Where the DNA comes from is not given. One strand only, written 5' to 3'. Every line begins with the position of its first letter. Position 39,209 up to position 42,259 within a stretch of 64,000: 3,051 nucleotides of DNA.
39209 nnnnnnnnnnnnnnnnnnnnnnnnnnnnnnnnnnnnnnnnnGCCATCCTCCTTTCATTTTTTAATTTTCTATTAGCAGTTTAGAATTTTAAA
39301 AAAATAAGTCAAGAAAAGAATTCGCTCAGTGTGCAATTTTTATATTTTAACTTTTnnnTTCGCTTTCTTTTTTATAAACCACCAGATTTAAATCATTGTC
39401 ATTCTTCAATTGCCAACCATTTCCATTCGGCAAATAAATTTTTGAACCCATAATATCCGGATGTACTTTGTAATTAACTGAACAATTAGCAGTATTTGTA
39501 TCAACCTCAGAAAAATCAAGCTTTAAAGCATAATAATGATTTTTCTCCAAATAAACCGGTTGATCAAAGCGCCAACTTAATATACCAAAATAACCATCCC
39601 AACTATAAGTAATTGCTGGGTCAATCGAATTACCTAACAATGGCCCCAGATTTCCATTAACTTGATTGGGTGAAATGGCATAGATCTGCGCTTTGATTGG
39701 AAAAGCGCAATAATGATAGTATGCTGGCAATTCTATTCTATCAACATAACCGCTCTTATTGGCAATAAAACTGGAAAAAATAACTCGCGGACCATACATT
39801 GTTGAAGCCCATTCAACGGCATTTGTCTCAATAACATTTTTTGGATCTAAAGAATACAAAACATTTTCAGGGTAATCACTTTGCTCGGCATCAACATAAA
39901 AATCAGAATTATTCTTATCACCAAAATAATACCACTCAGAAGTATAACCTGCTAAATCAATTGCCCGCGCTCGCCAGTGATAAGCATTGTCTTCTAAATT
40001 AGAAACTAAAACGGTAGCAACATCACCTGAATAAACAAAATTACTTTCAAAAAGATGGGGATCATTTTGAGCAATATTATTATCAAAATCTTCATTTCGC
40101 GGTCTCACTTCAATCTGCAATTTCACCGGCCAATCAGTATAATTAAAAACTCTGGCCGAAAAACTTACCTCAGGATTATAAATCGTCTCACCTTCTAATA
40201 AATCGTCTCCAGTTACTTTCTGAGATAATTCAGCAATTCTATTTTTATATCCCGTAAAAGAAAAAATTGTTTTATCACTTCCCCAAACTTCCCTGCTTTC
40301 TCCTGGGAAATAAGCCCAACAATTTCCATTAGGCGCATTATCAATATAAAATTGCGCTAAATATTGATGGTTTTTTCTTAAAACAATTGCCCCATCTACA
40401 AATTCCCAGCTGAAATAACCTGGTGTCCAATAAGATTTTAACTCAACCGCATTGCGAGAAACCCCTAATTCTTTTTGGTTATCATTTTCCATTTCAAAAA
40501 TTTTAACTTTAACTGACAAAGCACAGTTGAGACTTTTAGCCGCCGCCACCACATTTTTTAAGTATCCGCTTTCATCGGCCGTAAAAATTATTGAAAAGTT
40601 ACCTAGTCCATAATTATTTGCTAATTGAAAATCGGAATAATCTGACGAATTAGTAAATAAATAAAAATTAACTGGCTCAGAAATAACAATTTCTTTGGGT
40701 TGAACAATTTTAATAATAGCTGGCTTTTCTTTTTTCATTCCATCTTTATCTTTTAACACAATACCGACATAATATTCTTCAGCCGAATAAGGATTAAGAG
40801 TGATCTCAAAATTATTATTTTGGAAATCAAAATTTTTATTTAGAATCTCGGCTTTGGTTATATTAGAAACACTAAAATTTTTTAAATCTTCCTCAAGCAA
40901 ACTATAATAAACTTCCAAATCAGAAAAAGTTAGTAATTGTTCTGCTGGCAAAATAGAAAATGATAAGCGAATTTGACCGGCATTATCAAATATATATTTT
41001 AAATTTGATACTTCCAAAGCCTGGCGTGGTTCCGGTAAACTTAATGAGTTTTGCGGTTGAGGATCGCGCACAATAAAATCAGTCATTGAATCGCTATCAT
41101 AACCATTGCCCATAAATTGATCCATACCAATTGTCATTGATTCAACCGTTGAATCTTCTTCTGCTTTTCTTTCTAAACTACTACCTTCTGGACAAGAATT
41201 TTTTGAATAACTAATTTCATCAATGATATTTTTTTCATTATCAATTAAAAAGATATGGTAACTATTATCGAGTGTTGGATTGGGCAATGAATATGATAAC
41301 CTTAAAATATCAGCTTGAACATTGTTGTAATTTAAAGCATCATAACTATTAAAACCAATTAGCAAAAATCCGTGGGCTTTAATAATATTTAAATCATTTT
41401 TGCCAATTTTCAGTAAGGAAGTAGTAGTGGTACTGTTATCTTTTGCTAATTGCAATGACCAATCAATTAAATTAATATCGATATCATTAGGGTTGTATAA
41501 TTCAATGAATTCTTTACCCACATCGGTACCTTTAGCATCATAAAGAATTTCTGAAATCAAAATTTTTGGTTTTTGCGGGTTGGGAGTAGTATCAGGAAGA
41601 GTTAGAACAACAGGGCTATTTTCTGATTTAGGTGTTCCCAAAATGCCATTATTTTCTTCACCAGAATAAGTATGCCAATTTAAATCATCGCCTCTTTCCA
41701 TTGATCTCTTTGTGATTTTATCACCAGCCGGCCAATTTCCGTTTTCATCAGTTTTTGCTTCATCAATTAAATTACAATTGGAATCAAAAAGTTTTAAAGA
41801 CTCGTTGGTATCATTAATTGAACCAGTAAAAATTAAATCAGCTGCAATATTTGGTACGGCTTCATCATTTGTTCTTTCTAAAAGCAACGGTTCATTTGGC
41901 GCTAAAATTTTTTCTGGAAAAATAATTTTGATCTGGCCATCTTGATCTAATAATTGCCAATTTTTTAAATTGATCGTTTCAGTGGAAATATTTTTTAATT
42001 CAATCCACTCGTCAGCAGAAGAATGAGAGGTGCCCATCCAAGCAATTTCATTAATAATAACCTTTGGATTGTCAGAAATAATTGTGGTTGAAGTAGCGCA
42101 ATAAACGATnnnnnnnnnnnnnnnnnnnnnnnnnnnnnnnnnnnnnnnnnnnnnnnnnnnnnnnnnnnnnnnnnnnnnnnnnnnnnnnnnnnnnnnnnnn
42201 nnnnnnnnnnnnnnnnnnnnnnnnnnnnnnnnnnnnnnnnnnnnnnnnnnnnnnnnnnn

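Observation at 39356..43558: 1400-aa secreted multidomain protein: zinc phospholipase-C/P1-nuclease-like head, PTS-rich stalk, two lamin-tail-like domains and a large uncharacterised C-terminal region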

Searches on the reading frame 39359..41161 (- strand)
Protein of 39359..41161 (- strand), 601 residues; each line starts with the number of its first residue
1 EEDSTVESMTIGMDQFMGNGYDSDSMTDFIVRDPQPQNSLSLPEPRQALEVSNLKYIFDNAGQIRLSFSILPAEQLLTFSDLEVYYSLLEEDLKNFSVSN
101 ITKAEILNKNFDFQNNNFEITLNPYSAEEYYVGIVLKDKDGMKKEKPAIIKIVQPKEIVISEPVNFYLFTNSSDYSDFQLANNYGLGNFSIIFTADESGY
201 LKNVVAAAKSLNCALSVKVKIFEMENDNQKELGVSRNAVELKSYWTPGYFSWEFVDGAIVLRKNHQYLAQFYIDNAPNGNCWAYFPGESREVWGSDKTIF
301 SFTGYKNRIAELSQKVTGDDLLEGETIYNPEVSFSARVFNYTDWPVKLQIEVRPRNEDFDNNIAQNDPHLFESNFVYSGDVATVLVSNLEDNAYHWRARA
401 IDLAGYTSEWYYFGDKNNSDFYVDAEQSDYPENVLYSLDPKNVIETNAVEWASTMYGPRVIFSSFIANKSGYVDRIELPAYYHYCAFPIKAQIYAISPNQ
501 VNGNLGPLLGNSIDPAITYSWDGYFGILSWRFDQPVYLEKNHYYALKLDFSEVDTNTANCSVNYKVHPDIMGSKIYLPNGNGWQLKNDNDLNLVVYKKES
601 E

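Call 7: search_protein_families(library=pfam, proteins=[window:39359-41161:-], max_evalue=10)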
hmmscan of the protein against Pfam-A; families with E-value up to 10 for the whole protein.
seq(601 aa): 0 families
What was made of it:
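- On Fibronectin type III / Ig-like modules (residues 842-956 and 1108-1225): The window protein gives no Pfam hit (call 7).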

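Call 13: find_homologous_proteins(query=window:39359-41035:-, max_evalue=0.001)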
Query seq(559 aa): 7511 candidates shared short words with the query, none scored E <= 0.001.

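Call 27: search_protein_representatives(protein=window:39359-41035:-)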
Query: 559 residues. Proteins with E-value up to 0.001 (for the whole library): 604; up to 1e-10: 137; up to 1e-30: 33. The best 150 are listed.
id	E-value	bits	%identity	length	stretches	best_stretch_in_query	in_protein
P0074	4.5e-153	527.1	48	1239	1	2-555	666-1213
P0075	7.9e-138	476.8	36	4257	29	302-408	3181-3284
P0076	2.8e-113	395.7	39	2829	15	282-378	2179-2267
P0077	3.0e-113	395.6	39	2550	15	288-391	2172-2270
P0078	1.1e-109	383.9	56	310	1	260-555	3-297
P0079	8.0e-84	298.5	39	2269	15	303-386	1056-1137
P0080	2.7e-61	224.1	33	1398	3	259-558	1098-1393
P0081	1.6e-57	211.7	31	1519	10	281-381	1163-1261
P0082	3.3e-54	200.7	39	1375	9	278-390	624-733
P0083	9.6e-51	189.3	37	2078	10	287-372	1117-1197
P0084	1.1e-49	185.8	38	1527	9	325-375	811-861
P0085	5.4e-49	183.5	41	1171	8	300-381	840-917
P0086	1.8e-48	181.8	40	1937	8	290-399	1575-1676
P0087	6.9e-47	176.6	38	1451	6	279-392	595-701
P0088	1.0e-46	176.0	44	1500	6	296-382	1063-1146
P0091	7.6e-42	159.9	38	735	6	286-384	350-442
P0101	5.5e-32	127.4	32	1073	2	210-553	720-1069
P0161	4.5e-15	71.5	35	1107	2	279-386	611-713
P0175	9.9e-14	67.1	34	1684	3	277-383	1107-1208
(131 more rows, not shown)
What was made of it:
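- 39884..40237 (-): FN3-like module (residues 1108-1225, .......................), of a type that forms long tandem arrays in giant proteins elsewhere. The exhaustive phmmer search gave 604 hits, most of them to this stretch, with up to 29 copies in one protein (call 27).
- Checked: The C-terminal region has full-length homologues: P0074 at 48% identity over 550 aa, and P0080 (call 27).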

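Call 30: search_protein_families(library=pfam, proteins=[P0080, P0101, P0075, P0091, P0074], max_evalue=0.01)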
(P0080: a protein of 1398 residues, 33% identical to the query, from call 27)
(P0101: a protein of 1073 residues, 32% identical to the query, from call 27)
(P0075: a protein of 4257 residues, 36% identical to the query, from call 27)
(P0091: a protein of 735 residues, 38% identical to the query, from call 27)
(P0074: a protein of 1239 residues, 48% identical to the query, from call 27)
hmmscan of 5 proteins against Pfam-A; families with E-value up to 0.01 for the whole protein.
P0080 (1398 aa): 1 family
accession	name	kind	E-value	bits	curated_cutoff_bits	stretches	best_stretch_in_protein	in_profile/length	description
PF00932.25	LTD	-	1.2e-24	87.2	34.3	2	646-766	3-108/109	Lamin Tail Domain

P0101 (1073 aa): 0 families

P0075 (4257 aa): 6 families
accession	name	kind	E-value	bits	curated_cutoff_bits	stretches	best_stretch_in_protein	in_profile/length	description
PF25788.1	Ig_Rha78A_N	-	2.1e-12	47.7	27.4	0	4063-4088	69-94/105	Rha78A-like, N-terminal immunoglobulin domain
PF16656.11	Pur_ac_phosph_N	-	4.5e-06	27.6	30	0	4016-4090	18-91/93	Purple acid Phosphatase, N-terminal domain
PF16655.11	PhoD_N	-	2.1e-05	25.4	30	0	4055-4086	56-84/90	PhoD-like phosphatase, N-terminal domain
PF00041.27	fn3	-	7.3e-05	23.4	25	0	4060-4084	51-75/84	Fibronectin type III domain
PF13964.12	Kelch_6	-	0.00035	20.9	25.3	0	98-127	12-46/50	Kelch motif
PF03900.20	Porphobil_deamC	-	0.0026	18.5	26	0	865-899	19-55/74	Porphobilinogen deaminase, C-terminal domain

P0091 (735 aa): 5 families
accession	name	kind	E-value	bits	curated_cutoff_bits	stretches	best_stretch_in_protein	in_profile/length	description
PF25788.1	Ig_Rha78A_N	-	3.9e-06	27.5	27.4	0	629-669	51-93/105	Rha78A-like, N-terminal immunoglobulin domain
PF22352.2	K319L-like_PKD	-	0.00034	21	27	0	273-303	45-75/84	K319L-like, PKD domain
PF19077.6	Big_13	-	0.00073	20.4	27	0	275-304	62-91/102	Bacterial Ig-like domain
PF09136.16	Glucodextran_B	-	0.0011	19.3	27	0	346-382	11-37/83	Glucodextranase, domain B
PF03900.20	Porphobil_deamC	-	0.006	17.4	26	0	98-125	19-46/74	Porphobilinogen deaminase, C-terminal domain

P0074 (1239 aa): 1 family
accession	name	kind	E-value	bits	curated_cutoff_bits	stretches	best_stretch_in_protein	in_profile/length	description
PF00932.25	LTD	-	1.3e-11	45.2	34.3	1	485-608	4-108/109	Lamin Tail Domain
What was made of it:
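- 39884..40237 (-): Those repeats give sub-threshold Pfam hits to fn3, Ig_Rha78A_N and Pur_ac_phosph_N (call 30).
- On Fibronectin type III / Ig-like modules (residues 842-956 and 1108-1225): Homologous repeats in P0075 and P0091 give sub-threshold hits to fn3, Ig_Rha78A_N and Pur_ac_phosph_N (call 30).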

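Call 43: predict_structure(alignment_id=A2)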
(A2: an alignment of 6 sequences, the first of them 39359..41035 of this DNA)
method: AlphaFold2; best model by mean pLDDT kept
length: 559 residues; sequences in the alignment: 6
mean_pLDDT: 81.1   pTM: 0.62
mean pLDDT of the five models: 81.1, 79.6, 79.4, 76.5, 69.4
residues with pLDDT >= 90: 163; 70-90: 293; 50-70: 92; < 50: 11
segments of 3 or more residues with pLDDT < 50: 1-3, 246-250
pLDDT, mean of each block of 10 residues (from residue 1): 64 81 88 77 90 80 87 87 80 81 82 69 79 71 79 92 87 91 88 90 78 87 93 83 60 65 92 81 73 92 89 82 81 87 86 90 87 77 67 72 65 80 85 91 86 71 82 76 86 87 87 73 70 74 76 84
secondary structure, 60 per line:
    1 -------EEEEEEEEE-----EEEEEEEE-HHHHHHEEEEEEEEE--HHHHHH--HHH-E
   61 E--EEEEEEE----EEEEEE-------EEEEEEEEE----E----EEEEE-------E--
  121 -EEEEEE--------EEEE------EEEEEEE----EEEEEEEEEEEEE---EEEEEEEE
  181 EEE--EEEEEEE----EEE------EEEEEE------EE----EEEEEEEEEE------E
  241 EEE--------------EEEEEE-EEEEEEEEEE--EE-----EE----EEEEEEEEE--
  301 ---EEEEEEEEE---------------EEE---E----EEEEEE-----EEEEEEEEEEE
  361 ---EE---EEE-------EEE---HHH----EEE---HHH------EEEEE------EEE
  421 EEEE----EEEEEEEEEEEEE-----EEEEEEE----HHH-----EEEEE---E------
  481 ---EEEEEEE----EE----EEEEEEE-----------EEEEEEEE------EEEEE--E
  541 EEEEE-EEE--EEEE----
elements in order: E8-16 E22-29 H31-36 E37-45 H48-53 E64-70 E75-80 E88-96 E106-110 E122-127 E136-139 E146-152 E157-169 E173-183 E186-192 E197-199 E206-211 E224-233 E240-243 E258-263 E265-274 E290-298 E304-312 E328-330 E339-344 E350-360 E369-371 E379-381 E392-394 E407-411 E418-424 E429-441 E447-453 E466-470 E484-490 E501-507 E519-526 E533-537 E540-545 E547-549 E552-555
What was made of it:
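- Checked: One correction: the 'uncharacterised ~700 aa' is about 560-600 aa and is made of four beta-sandwich modules (call 43).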

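Call 45: fold_search(model_id=the predicted structure, library=pdb)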
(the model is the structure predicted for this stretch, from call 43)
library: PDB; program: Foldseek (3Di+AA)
matches with E <= 10: 1705; with E <= 0.001: 68
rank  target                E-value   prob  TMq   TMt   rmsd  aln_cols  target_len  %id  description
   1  9eui_Q                1.8e-07  1.00  0.22  0.14  30.0       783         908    9  Cryo-EM structure of Staphylococcus aureus bacteriophage phi812 baseplate in the post-contraction state - complete (released 2025-04-09)
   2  7kwb_A                1.2e-06  0.99  0.13  0.16  25.3       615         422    9  Surface glycan-binding protein B from Bacteroides thetaiotaomicron (released 2021-02-17)
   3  8beg_A                2.7e-06  0.96  0.14  0.13  33.8       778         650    9  Structure of Ig-like domains from PrgB (released 2022-11-30)
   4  4mmx_A                1.6e-05  0.80  0.14  0.09  28.4       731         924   10  Integrin AlphaVBeta3 ectodomain bound to the tenth domain of Fibronectin (released 2014-03-26)
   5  8beg_B                1.7e-05  0.84  0.14  0.12  32.9       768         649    9  Structure of Ig-like domains from PrgB (released 2022-11-30)
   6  4g1m_A                2.1e-05  0.69  0.12  0.08  29.3       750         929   10  Re-refinement of alpha V beta 3 structure (released 2012-12-12)
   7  3lxu                  2.4e-05  0.98  0.16  0.08  25.8       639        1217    7  Crystal Structure of Tripeptidyl Peptidase 2 (TPP II) (released 2010-08-11)
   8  8eyy_B                3.0e-05  0.97  0.13  0.09  30.3       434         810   11  Cryo-EM structure of 4 insulins bound full-length mouse IR mutant with physically decoupled alpha CTs (C684S/C685S/C68 (released 2022-11-09)
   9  8vjc_B                3.6e-05  0.97  0.13  0.10  30.6       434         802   12  Cryo-EM structure of short form insulin receptor (IR-A) with three IGF2 bound, asymmetric conformation. (released 2024-03-27)
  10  9ijj_4J               4.6e-05  0.60  0.12  0.09  35.3       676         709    9  In situ structure of the central apparatus in mouse sperm axoneme. (released 2025-06-04)
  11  8ave_B                5.0e-05  0.90  0.16  0.15  35.2       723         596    9  Human leptin in complex with the human LEP-R ectodomain fused to a C-terminal trimeric isoleucine GCN4 zipper (2:2 mod (released 2023-04-05)
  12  7mqs_F                5.5e-05  0.98  0.15  0.11  30.3       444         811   11  The insulin receptor ectodomain in complex with three venom hybrid insulin molecules - asymmetric conformation (released 2022-03-16)
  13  8s3o_A                5.5e-05  0.97  0.15  0.08  30.9       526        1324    9  Structure of native human CD109 (released 2025-03-05)
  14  7nit_D                5.5e-05  0.91  0.16  0.08  33.9       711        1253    9  X-ray structure of a multidomain BbgIII from Bifidobacterium bifidum (released 2021-12-22)
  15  7nit_C                6.7e-05  0.80  0.14  0.07  34.0       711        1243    9  X-ray structure of a multidomain BbgIII from Bifidobacterium bifidum (released 2021-12-22)
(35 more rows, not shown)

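Call 70: fold_search(model_id=the predicted structure, library=viral)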
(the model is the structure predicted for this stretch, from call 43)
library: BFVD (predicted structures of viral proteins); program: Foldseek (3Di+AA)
matches with E <= 10: 1765; with E <= 0.001: 199
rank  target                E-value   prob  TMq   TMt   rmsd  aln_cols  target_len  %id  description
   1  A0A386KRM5            3.2e-09  1.00  0.21  0.10  31.3       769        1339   10  Fibronectin type III domain protein [Caulobacter phage Kronos]
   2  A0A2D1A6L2            4.3e-09  1.00  0.15  0.07  36.9       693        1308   12  Minor tail protein [Rhodococcus phage Trina]
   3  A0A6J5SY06            6.7e-08  1.00  0.12  0.07  27.3       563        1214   11  Fibronectin type III [uncultured Caudovirales phage]
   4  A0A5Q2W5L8            7.4e-08  1.00  0.25  0.18  26.2       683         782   10  (no name in the UniProt tables at hand)
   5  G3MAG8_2              9.4e-08  1.00  0.14  0.10  32.5       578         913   10  Gp427 [Bacillus phage G]
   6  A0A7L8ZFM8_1          1.4e-07  1.00  0.14  0.08  40.3       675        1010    9  (no name in the UniProt tables at hand)
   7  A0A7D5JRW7            1.6e-07  1.00  0.14  0.06  36.8       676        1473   10  (no name in the UniProt tables at hand)
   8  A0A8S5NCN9            2.0e-07  1.00  0.23  0.15  20.2       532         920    8  SH3 domain protein [Caudovirales sp. ctSxd6]
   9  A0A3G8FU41            2.4e-07  0.96  0.13  0.11  33.7       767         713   10  Minor tail protein [Arthrobacter phage Bodacious]
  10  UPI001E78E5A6         3.1e-07  1.00  0.15  0.13  23.4       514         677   10  (no name look-up for this kind of identifier)
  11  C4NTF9                4.6e-07  1.00  0.27  0.22  17.5       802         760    7  N4 gp53-like protein [Sulfitobacter phage EE36phi1]
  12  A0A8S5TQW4            9.0e-07  0.97  0.14  0.12  44.2       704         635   11  Uncharacterized protein [Myoviridae sp. ctY1522]
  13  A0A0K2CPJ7            9.9e-07  0.99  0.15  0.10  29.8       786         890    7  Putative major virion structural protein [Brevibacillus phage SecTim467]
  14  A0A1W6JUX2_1          1.3e-06  0.96  0.12  0.09  45.2       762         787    7  Uncharacterized protein [Vibrio phage pVco-5]
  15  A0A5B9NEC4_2          1.3e-06  0.96  0.13  0.08  32.0       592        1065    8  Tail fiber protein [Klebsiella phage KPN4]
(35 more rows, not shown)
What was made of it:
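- On Fibronectin type III / Ig-like modules (residues 842-956 and 1108-1225): The model shows beta-sandwiches, and fold hits are dominated by FN3/Ig-chain proteins (calls 43, 45, 70).
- Its fold matches are multi-beta-sandwich binding proteins: SGBP-B, PrgB, and phage tail or baseplate proteins (calls 43, 45, 70). Its fold matches are adhesins and phage fibres (calls 45, 70).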

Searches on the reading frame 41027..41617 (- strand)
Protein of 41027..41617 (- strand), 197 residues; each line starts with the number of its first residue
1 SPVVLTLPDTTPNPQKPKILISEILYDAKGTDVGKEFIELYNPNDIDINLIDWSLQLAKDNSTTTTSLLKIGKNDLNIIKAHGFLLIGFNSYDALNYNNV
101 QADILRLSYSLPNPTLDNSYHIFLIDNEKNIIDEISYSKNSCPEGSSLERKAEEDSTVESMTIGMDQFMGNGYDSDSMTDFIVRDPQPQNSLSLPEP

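Call 33: search_protein_families(library=pfam, proteins=[window:41027-41617:-], max_evalue=0.01)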
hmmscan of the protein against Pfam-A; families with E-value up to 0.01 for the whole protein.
seq(197 aa): 1 family
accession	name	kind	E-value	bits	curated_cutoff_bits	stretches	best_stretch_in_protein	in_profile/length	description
PF00932.25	LTD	-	1.1e-13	51.9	34.3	1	14-138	3-108/109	Lamin Tail Domain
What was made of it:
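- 41159..41599 (-): Lamin-tail domain 2 (residues about 654-800). Pfam PF00932 scores 51.9 bits, E=1.1e-13, on this segment alone (call 33).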

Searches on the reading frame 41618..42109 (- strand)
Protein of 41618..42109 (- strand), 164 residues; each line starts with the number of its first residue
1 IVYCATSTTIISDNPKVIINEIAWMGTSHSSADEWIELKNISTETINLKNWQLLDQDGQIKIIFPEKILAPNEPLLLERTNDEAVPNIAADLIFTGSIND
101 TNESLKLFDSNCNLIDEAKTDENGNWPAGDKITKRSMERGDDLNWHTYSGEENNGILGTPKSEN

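Call 33: search_protein_families(library=pfam, proteins=[window:41618-42109:-], max_evalue=0.01)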
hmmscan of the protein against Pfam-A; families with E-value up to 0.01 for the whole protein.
seq(164 aa): 1 family
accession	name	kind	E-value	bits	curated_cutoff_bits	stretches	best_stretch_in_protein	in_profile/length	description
PF00932.25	LTD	-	2.3e-14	54.1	34.3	1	13-118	4-105/109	Lamin Tail Domain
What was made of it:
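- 41639..42073 (-): Lamin-tail domain 1 (residues about 496-640). This is the family-typical '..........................' subtype. Pfam PF00932 scores 54.1 bits, E=2.3e-14, on this segment alone (call 33).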
